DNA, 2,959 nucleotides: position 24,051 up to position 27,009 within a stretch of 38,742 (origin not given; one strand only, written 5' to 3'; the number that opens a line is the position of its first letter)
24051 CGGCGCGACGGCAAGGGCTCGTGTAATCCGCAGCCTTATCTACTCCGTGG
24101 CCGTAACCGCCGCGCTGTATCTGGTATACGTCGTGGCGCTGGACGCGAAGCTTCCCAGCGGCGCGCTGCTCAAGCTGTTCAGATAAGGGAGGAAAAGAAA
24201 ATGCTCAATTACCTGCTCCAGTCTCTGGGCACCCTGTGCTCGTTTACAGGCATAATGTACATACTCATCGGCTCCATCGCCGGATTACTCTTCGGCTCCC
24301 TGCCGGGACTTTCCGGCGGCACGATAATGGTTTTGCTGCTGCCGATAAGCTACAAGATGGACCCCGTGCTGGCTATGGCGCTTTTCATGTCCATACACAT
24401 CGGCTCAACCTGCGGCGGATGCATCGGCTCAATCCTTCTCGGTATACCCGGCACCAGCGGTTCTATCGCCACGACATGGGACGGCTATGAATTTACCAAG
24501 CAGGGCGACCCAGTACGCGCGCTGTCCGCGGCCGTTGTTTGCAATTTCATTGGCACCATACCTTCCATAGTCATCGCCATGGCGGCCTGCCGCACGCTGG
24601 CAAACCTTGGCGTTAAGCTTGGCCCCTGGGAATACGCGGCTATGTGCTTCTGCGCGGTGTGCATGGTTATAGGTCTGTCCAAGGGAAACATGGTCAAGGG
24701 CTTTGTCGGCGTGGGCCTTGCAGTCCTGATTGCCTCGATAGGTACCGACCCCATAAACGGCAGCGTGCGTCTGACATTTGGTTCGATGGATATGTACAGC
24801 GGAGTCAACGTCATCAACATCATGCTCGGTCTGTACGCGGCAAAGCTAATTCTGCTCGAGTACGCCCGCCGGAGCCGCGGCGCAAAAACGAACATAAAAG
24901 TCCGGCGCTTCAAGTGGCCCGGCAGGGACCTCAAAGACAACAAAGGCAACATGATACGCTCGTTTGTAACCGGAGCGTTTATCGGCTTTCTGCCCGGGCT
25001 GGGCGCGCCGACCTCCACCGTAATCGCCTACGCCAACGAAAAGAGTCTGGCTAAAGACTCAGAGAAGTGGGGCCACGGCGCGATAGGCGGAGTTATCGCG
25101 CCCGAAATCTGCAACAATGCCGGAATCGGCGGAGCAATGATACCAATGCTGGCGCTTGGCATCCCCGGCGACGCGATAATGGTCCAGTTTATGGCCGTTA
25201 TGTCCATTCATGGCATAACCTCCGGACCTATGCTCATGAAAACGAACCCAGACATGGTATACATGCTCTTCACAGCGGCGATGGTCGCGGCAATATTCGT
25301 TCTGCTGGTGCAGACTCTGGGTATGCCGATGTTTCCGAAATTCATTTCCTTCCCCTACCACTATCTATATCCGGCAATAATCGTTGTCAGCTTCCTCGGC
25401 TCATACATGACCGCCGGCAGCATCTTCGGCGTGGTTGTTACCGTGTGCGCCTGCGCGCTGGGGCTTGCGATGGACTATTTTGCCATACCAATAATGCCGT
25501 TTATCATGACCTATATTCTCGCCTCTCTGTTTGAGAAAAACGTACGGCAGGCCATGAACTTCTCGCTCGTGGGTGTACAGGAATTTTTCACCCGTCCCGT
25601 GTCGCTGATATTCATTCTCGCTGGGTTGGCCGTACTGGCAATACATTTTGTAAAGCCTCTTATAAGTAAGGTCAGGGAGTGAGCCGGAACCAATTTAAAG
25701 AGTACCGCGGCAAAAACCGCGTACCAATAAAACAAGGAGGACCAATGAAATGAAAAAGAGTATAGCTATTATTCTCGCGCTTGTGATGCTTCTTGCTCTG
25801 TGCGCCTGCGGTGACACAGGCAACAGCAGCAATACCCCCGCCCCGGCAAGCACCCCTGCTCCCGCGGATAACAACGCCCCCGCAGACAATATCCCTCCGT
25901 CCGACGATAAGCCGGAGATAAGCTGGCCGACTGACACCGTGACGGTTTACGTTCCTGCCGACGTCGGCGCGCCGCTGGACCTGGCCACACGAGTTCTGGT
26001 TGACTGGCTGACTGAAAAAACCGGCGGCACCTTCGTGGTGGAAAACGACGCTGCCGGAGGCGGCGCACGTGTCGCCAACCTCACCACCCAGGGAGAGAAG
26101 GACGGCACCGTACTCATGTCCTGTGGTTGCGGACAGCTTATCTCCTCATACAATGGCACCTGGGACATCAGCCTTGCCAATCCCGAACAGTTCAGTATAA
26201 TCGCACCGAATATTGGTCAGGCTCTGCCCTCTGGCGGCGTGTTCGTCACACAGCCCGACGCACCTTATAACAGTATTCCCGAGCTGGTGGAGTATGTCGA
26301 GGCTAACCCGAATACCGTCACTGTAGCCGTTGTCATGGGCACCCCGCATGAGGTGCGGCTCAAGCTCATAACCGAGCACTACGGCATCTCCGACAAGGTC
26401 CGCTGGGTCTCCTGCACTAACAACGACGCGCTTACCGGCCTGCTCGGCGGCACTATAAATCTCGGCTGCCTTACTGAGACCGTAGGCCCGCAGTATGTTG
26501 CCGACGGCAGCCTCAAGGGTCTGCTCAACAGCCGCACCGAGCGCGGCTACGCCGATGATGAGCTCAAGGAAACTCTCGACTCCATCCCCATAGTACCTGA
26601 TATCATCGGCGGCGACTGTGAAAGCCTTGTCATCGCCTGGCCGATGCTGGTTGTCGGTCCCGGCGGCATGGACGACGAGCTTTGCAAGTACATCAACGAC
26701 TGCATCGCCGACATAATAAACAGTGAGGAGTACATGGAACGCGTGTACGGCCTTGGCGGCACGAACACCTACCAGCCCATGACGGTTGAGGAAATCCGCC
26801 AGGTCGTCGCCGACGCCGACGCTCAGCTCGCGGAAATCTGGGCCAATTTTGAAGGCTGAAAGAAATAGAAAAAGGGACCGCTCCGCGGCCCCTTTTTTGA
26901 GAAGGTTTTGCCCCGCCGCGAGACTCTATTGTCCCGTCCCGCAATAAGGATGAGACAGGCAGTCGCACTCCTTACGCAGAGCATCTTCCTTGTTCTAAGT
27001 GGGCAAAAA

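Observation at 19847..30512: Two glycyl radical enzyme paralogues bracketing a LysR regulator and a TctBAC transporter, with one activase: candidate uncharacterised anaerobic catabolic locus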

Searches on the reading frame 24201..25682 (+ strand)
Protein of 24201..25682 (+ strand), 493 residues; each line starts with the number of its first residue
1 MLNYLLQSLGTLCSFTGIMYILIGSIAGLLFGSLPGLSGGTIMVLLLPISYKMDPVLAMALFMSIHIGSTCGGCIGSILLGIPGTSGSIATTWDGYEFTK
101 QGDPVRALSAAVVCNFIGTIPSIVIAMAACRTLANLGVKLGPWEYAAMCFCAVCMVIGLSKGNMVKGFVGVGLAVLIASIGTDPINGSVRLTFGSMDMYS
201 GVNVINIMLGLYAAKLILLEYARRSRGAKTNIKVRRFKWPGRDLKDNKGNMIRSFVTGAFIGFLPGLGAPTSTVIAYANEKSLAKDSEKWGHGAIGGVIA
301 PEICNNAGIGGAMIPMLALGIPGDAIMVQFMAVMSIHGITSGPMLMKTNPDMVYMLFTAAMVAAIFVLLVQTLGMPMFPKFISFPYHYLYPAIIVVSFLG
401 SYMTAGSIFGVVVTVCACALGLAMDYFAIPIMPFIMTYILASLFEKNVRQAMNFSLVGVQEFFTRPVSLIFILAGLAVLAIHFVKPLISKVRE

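Call 8: search_protein_families(library=pfam, proteins=[window:24201-25682:+])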
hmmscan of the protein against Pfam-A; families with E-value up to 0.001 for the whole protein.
window:24201-25682:+ (493 aa): 1 family
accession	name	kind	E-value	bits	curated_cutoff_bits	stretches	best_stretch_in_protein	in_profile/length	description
PF01970.21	TctA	-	6.4e-117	391.2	28.9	1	18-435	1-422/423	Tripartite tricarboxylate transporter TctA family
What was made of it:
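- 24201..25682 (+): TctA large permease subunit. Pfam TctA 6e-117 (call 8).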

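Call 9: search_protein_families(library=ncbifam, proteins=[window:24201-25682:+])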
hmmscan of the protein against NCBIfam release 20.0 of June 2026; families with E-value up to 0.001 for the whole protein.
window:24201-25682:+ (493 aa): 0 families

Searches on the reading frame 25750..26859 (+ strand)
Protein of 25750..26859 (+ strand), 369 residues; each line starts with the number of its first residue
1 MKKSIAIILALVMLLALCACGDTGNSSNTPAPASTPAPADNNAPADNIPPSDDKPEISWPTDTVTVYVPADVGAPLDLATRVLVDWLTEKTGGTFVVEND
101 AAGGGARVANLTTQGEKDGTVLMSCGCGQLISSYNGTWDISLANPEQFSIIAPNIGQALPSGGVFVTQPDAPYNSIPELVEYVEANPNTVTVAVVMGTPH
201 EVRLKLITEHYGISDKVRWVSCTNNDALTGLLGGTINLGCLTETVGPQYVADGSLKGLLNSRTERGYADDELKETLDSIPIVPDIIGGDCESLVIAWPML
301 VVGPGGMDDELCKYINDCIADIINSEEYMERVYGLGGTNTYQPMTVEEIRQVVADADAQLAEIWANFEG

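Call 8: search_protein_families(library=pfam, proteins=[window:25750-26859:+])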
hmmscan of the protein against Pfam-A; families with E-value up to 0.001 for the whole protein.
window:25750-26859:+ (369 aa): 1 family
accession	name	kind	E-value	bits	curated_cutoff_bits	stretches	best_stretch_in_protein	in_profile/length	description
PF03401.19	TctC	-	5.2e-09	36.5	27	1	81-342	3-248/274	Tripartite tricarboxylate transporter family receptor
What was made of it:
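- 25750..26859 (+): TctC-family lipoprotein binding protein, divergent from characterised members. Pfam TctC 36.5 bits (call 8).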

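Call 9: search_protein_families(library=ncbifam, proteins=[window:25750-26859:+])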
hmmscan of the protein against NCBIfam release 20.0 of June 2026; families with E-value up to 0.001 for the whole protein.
window:25750-26859:+ (369 aa): 0 families

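Call 62: search_solved_structures(query=window:25750-26856:+, max_evalue=1, show_alignments=2)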
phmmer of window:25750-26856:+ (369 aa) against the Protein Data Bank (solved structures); distinct sequences matched with E-value up to 1: 10.
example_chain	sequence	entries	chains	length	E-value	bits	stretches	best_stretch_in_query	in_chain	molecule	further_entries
2f5x_A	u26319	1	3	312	1.7e-08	37.2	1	59-259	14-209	BugD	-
7ndr_A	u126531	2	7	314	3.6e-07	32.9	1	64-213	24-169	Tripartite tricarboxylate transporter substrate binding protein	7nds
2qpq_A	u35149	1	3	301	1.9e-06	30.5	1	63-337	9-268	protein Bug27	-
5oei_A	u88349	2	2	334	1.6e-05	27.4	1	51-126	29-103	Uncharacterized protein family UPF0065:Tat pathway signal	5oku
8hka_A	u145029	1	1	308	2e-05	27.1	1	64-238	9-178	Periplasmic terephthalate binding protein (TBP)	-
8hkb_A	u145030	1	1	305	2.3e-05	26.9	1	64-238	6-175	Periplasmic terephthalate binding protein (TBP)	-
8hk9_D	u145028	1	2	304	2.5e-05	26.8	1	64-238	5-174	Periplasmic terephthalate binding protein (TBP)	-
2dvz_A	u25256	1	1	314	0.00067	22.1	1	58-123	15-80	Putative exported protein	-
6hke_A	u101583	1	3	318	0.00078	21.9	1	53-129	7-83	Possible TctC subunit of the Tripartite Tricarboxylate Transport(TTT) Family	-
25hk_A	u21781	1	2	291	0.073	15.4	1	58-258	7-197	Tripartite tricarboxylate transporter substrate binding protein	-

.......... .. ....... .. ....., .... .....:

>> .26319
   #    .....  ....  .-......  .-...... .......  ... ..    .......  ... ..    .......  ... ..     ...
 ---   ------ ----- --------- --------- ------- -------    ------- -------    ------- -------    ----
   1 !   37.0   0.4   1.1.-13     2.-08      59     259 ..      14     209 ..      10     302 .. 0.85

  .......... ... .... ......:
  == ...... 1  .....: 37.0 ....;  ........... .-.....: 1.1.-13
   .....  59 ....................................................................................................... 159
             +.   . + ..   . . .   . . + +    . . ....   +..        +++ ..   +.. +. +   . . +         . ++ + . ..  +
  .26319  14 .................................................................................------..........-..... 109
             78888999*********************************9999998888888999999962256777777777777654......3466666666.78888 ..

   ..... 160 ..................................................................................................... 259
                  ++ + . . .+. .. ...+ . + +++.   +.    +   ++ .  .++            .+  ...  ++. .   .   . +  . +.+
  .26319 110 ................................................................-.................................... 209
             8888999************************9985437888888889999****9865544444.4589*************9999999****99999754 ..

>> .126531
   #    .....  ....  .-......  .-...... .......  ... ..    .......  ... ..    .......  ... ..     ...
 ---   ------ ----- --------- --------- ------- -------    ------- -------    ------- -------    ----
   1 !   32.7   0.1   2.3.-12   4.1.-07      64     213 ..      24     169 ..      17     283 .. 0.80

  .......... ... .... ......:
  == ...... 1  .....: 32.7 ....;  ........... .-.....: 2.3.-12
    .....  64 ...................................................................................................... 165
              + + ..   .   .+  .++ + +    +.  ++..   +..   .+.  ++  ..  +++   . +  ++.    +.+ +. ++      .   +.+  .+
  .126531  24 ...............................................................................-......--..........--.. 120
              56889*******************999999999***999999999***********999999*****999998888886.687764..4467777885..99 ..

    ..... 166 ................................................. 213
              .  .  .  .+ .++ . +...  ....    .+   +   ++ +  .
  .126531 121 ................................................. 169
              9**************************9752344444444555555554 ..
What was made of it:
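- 25750..26859 (+): The best solved relative is BugD at only E 2e-08 (call 62).
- On Tripartite tricarboxylate transporter (TTT): The ligand was not determined (call 62).
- The TctC protein is too divergent to suggest a ligand (call 62).
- Tried and rejected: TctC is too far from BugD, TphC and the other solved binding proteins to infer a ligand (call 62).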
